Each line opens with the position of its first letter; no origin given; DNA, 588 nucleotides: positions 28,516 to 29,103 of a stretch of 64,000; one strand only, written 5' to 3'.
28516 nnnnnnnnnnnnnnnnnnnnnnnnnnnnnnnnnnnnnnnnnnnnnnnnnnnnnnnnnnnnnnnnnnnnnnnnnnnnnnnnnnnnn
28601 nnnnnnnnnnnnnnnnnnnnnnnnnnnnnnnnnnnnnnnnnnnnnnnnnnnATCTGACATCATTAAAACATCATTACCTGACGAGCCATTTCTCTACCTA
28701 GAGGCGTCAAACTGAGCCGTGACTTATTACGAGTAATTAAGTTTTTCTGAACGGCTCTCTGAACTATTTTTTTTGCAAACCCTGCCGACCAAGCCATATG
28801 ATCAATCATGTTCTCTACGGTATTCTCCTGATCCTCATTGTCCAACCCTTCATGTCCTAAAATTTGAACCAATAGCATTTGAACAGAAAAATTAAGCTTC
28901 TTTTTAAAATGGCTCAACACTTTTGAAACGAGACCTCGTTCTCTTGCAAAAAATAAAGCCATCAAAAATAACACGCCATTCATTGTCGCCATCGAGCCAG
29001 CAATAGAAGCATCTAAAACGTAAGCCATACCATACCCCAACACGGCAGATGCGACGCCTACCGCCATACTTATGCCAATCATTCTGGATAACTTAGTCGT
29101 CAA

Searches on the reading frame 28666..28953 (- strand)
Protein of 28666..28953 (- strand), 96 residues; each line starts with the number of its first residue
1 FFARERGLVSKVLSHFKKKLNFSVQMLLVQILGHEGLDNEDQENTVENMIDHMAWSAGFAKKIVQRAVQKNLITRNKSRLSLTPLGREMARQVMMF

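Call 39: search_protein_families(library=pfam, proteins=[window:28666-28953:-], max_evalue=1)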
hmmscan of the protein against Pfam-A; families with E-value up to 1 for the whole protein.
seq(96 aa): 8 families
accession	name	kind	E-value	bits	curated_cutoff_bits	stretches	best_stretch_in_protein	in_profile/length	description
PF23589.2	WH_AprA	-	0.012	16.5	27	1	27-94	8-72/94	AprA winged helix domain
PF24409.1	wHTH-PRTase_assc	-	0.037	14.5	27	1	51-92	19-57/83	wHTH-PRTase associated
PF06969.22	HemN_C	-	0.037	14.5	24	1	63-87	41-65/67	HemN C-terminal domain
PF08631.16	SPO22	-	0.04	13.8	27.5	1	9-65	108-164/274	Meiosis protein SPO22/ZIP4 like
PF13550.12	Phage-tail_3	-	0.06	13.7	23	1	41-87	92-138/164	Putative phage tail protein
PF21984.2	DnaD_N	-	0.09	13.4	27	1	10-79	2-71/101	DnaD N-terminal domain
PF09887.15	DUF2114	-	0.1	11.5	25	1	31-77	326-369/449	Uncharacterized protein conserved in archaea (DUF2114)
PF05719.16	GPP34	-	0.18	12.3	29.1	1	32-82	68-115/201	Golgi phosphoprotein 3 (GPP34)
